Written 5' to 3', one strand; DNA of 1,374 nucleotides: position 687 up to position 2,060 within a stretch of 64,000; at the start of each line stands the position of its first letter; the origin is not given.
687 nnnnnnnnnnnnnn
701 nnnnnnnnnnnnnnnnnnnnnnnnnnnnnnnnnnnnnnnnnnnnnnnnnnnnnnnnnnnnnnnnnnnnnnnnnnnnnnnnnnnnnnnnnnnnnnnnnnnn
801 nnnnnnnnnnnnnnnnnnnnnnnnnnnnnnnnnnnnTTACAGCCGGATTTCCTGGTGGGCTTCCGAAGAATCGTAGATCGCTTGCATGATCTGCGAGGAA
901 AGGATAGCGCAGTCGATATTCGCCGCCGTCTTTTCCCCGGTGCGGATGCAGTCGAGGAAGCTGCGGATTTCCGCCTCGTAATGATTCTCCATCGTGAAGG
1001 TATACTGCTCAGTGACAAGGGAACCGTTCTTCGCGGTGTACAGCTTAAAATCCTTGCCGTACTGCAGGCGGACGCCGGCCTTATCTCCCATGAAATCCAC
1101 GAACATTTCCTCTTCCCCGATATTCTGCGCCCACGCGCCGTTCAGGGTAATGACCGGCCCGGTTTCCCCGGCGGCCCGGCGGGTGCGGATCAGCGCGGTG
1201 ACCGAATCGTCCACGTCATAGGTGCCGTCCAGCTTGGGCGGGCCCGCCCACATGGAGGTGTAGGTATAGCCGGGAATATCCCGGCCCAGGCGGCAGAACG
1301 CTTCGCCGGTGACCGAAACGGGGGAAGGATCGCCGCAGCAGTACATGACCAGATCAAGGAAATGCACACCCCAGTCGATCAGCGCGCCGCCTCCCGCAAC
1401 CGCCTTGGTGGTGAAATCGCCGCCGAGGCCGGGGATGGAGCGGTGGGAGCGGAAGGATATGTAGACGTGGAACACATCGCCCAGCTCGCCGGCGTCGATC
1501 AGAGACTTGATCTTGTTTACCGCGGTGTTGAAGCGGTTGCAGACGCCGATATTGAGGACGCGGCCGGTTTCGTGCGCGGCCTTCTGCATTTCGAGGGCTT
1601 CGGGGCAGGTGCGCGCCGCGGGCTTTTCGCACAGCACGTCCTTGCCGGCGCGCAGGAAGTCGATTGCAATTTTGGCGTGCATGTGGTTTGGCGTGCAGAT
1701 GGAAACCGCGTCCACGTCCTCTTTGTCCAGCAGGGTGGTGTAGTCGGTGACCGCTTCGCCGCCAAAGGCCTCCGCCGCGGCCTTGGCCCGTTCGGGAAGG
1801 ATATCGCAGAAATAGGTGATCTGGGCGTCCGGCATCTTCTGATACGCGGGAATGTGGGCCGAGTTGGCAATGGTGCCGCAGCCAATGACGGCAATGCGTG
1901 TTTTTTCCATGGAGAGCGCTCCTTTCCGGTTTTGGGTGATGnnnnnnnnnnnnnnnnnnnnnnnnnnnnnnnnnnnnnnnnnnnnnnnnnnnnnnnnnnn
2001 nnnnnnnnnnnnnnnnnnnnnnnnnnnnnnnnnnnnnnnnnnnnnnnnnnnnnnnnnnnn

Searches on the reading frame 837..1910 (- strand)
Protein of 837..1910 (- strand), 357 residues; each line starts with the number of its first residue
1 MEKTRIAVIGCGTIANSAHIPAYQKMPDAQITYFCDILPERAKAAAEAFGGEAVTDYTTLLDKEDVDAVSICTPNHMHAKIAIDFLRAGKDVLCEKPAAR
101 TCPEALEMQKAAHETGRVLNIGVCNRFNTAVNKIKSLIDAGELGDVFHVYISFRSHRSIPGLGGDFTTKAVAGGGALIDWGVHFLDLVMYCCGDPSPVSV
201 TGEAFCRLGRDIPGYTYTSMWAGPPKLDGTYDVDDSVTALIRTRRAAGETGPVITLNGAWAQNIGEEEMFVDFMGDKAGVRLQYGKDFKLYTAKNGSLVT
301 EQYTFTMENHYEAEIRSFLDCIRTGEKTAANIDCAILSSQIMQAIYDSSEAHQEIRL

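Call 12: search_protein_families(library=pfam, proteins=[window:837-1910:-], max_evalue=0.001)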
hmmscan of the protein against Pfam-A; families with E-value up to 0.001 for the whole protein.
window:837-1910:- (357 aa): 3 families
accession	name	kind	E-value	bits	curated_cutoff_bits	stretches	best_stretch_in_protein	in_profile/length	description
PF01408.29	GFO_IDH_MocA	-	9.5e-31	107.4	24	1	5-122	2-119/120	Oxidoreductase family, NAD-binding Rossmann fold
PF22725.1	GFO_IDH_MocA_C3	-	2.6e-17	63.4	27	1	132-278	2-121/124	GFO/IDH/MocA C-terminal domain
PF02894.22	GFO_IDH_MocA_C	-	2.8e-11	44.1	22.9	1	135-355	1-216/218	Oxidoreductase family, C-terminal alpha/beta domain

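Call 17: find_encoding_contigs(protein=window:837-1910:-, flank=10000, max_places=4)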
Protein window:837-1910:- (357 aa): 21 contigs read that carry it; 4 places shown.
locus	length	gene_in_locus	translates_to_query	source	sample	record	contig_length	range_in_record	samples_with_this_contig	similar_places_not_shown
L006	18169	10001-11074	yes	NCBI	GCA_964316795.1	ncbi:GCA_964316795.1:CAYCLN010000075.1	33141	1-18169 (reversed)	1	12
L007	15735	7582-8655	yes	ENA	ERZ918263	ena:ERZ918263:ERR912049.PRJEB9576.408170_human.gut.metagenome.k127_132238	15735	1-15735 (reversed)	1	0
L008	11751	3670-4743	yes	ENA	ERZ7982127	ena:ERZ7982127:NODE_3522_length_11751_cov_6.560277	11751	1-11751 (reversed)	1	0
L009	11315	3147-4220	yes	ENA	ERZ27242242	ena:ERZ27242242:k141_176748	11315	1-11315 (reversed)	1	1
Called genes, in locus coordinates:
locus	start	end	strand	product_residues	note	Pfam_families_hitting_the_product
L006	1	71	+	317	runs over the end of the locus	PF00528:BPD_transp_1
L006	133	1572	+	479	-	PF01547:SBP_bac_1, PF13416:SBP_bac_8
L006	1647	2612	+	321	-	-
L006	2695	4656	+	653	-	PF08306:Glyco_hydro_98M, PF08307:Glyco_hydro_98C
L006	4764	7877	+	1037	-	PF00165:HTH_AraC (faint), PF12833:HTH_18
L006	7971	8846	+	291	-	PF02311:AraC_binding, PF07883:Cupin_2 (faint), PF00165:HTH_AraC (weak), PF12833:HTH_18, PF00165:HTH_AraC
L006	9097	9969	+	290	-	PF01261:AP_endonuc_2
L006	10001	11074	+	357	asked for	PF01408:GFO_IDH_MocA, PF22725:GFO_IDH_MocA_C3, PF02894:GFO_IDH_MocA_C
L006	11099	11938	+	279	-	-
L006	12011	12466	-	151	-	-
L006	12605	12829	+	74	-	-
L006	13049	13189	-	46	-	-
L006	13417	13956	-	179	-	PF17677:Glyco_hydro38C2 (weak)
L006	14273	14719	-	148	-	-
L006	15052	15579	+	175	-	-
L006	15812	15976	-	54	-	-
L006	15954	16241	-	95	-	-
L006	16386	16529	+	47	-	-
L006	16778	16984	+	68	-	-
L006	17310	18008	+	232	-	-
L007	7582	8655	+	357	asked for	PF01408:GFO_IDH_MocA, PF22725:GFO_IDH_MocA_C3, PF02894:GFO_IDH_MocA_C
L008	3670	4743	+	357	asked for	PF01408:GFO_IDH_MocA, PF22725:GFO_IDH_MocA_C3, PF02894:GFO_IDH_MocA_C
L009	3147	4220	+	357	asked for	PF01408:GFO_IDH_MocA, PF22725:GFO_IDH_MocA_C3, PF02894:GFO_IDH_MocA_C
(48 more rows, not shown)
